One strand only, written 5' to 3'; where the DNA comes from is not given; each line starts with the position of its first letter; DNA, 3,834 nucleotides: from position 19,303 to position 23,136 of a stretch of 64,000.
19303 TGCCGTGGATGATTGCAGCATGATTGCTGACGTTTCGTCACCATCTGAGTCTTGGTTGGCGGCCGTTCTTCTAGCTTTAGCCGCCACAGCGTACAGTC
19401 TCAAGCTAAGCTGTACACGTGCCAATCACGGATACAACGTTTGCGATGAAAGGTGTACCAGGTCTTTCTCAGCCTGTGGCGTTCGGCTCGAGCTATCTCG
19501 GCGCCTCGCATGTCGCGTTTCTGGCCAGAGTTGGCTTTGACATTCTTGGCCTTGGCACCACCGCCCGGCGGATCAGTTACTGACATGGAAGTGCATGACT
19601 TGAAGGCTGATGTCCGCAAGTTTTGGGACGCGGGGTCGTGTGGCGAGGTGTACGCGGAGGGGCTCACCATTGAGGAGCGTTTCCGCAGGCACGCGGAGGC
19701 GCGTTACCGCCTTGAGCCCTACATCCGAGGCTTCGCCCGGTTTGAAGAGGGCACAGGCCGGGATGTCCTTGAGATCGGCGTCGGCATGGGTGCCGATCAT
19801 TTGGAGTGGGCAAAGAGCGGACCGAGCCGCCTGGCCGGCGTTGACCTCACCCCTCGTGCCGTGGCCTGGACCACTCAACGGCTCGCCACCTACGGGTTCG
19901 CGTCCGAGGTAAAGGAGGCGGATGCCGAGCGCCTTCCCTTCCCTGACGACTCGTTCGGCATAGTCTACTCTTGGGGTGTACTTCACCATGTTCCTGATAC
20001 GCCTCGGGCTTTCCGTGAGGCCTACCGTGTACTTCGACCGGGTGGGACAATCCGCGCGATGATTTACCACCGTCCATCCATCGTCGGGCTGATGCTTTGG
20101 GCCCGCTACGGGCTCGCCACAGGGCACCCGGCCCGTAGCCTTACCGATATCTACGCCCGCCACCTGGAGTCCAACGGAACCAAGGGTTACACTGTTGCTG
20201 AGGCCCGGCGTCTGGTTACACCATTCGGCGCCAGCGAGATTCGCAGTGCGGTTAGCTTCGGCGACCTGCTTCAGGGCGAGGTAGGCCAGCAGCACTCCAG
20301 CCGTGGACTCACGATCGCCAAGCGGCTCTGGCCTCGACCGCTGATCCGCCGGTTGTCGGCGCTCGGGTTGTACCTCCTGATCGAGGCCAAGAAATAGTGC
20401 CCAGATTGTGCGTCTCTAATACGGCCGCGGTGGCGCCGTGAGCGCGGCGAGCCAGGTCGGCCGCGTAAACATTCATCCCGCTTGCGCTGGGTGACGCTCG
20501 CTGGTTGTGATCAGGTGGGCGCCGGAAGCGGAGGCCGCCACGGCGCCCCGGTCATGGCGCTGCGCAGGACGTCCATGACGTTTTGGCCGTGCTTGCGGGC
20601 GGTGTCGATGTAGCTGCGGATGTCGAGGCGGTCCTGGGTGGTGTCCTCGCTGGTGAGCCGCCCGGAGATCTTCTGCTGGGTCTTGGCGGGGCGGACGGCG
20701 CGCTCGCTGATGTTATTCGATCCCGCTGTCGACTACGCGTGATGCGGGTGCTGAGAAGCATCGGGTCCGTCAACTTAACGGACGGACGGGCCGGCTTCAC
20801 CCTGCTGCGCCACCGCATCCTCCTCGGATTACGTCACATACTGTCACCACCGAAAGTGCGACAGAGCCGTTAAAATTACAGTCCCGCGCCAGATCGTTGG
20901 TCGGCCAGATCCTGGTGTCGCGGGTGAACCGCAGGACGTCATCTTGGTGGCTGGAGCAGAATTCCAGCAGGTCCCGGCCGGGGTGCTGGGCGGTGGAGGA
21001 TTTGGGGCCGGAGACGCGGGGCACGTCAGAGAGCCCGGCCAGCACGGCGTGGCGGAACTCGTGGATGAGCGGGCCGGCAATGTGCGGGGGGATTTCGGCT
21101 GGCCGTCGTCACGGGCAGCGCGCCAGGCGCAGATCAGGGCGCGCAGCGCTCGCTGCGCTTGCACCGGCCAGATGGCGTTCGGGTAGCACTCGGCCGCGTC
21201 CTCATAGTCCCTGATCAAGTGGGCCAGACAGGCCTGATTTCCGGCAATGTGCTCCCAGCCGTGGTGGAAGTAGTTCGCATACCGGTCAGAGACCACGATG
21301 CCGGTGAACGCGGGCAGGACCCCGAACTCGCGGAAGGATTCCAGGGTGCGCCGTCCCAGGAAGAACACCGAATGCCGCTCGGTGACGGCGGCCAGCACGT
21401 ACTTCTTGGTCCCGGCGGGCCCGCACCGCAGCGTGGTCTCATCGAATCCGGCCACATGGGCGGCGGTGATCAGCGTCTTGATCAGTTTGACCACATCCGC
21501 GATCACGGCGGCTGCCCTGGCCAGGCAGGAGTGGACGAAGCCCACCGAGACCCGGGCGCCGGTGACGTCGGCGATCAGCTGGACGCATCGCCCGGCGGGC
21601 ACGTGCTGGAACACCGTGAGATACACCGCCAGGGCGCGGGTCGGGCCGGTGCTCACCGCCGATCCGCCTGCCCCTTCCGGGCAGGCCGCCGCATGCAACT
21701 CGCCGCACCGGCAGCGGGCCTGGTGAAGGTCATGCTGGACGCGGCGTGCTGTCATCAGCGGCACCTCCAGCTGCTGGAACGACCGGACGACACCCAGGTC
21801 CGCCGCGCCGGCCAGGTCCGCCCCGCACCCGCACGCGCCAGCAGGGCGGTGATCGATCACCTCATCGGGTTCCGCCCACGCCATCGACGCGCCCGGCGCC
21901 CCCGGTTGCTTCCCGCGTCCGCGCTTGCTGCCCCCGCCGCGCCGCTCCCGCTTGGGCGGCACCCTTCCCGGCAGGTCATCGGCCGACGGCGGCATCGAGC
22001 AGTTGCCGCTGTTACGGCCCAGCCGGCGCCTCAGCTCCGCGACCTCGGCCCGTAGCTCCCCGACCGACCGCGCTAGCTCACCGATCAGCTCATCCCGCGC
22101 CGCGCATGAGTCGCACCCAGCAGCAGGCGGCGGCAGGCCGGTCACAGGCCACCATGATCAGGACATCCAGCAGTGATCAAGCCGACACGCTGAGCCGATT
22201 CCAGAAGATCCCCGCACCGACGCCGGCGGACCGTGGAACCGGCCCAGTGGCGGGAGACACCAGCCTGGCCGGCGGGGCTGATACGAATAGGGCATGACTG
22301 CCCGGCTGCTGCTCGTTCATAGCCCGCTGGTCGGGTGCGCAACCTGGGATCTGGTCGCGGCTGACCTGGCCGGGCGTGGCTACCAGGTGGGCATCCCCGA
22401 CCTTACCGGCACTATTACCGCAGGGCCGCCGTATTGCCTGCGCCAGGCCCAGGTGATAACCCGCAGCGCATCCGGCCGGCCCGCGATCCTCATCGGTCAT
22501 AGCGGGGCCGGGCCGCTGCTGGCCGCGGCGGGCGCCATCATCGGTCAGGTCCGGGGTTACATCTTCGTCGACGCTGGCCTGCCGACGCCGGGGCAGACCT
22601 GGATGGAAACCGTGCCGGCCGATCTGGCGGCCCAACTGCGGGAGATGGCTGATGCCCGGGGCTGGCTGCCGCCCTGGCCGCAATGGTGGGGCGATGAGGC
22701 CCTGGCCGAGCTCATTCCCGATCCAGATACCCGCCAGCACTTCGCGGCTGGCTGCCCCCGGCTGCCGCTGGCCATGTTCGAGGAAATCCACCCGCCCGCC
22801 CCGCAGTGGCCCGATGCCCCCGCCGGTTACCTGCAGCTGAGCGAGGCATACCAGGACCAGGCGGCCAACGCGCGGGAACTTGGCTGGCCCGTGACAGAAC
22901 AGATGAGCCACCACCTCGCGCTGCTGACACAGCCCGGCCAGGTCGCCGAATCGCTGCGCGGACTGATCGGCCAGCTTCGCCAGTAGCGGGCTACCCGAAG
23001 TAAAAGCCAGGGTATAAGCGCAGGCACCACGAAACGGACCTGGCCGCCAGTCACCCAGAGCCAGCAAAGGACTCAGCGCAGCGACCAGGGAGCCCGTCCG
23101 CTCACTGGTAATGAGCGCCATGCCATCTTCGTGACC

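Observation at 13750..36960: AT-richer mosaic glycan-biosynthesis island inserted between two high-GC blocks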

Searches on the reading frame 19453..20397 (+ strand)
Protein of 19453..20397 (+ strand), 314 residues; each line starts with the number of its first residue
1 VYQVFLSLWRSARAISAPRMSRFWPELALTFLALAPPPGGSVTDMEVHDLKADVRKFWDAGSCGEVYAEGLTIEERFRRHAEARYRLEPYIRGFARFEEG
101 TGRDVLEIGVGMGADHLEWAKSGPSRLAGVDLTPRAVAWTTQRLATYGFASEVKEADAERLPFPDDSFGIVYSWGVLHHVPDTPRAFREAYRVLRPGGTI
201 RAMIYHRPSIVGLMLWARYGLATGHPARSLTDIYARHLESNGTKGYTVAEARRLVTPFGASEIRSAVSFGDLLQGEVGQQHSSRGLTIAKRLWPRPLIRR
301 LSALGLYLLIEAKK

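Call 4: search_protein_families(library=pfam, proteins=[window:19453-20397:+])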
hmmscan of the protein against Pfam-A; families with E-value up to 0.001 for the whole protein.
window:19453-20397:+ (314 aa): 6 families
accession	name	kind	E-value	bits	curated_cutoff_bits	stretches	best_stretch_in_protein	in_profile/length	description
PF08241.18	Methyltransf_11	-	1.1e-23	84.1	21.2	1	106-200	1-93/95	Methyltransferase domain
PF13649.12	Methyltransf_25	-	2.2e-21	76.8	27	1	105-198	1-97/97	Methyltransferase domain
PF13847.12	Methyltransf_31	-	4.2e-14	52.9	27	1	103-201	5-108/145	Methyltransferase domain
PF13489.12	Methyltransf_23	-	4.7e-13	49.6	27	1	84-206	3-120/164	Methyltransferase domain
PF08242.18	Methyltransf_12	-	1.8e-12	48.2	30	1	106-200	1-98/98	Methyltransferase domain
PF01209.24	Ubie_methyltran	-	9e-10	38.7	20.1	1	102-211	48-160/233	ubiE/COQ5 methyltransferase family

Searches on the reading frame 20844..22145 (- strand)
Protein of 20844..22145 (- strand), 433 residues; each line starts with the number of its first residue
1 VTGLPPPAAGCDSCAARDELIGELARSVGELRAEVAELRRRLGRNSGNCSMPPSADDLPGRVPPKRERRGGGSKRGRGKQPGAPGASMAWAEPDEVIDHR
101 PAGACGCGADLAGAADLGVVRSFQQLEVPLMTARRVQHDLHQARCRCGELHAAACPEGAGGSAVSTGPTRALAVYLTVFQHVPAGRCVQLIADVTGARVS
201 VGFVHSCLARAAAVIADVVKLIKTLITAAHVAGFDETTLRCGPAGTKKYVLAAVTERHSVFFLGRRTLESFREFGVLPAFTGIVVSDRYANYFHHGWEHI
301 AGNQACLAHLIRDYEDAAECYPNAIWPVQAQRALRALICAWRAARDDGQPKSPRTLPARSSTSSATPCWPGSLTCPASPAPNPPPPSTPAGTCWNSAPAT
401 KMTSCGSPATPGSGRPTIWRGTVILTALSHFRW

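Call 4: search_protein_families(library=pfam, proteins=[window:20844-22145:-])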
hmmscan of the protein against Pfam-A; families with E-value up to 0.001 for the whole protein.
window:20844-22145:- (433 aa): 2 families
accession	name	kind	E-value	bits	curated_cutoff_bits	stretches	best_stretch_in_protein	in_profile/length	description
PF03050.20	DDE_Tnp_IS66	-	1.6e-17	64.2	23.1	1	170-345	9-190/284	Transposase IS66 family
PF20042.4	DUF6444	-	2.1e-06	28.7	27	1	24-86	23-82/85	Family of unknown function (DUF6444)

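Call 22: search_protein_families(library=ncbifam, max_evalue=0.1, proteins=[window:20844-22145:-])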
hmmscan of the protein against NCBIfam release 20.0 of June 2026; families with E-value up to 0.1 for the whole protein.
window:20844-22145:- (433 aa): 1 family
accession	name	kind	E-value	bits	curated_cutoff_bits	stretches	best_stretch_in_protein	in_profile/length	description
NF033517.1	transpos_IS66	equivalog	3.9e-34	118.3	180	1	91-349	13-266/387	IS66 family transposase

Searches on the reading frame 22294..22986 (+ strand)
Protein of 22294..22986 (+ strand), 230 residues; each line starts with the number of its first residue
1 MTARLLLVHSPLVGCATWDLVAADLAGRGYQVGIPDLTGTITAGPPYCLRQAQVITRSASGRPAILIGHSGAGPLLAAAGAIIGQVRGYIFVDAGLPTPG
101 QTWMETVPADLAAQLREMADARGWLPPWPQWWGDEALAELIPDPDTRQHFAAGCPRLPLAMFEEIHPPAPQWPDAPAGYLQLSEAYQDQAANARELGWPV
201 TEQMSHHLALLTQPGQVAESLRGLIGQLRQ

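Call 22: search_protein_families(library=ncbifam, max_evalue=0.1, proteins=[window:22294-22986:+])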
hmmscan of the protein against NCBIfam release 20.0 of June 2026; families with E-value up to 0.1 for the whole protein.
window:22294-22986:+ (230 aa): 0 families

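Call 37: search_protein_families(library=pfam, proteins=[window:22294-22986:+])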
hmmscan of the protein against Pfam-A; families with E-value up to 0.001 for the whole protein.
window:22294-22986:+ (230 aa): 1 family
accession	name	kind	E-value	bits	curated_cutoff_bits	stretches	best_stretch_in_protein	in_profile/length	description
PF12697.13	Abhydrolase_6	-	3.1e-09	38.2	26.3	1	5-219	1-216/217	Alpha/beta hydrolase family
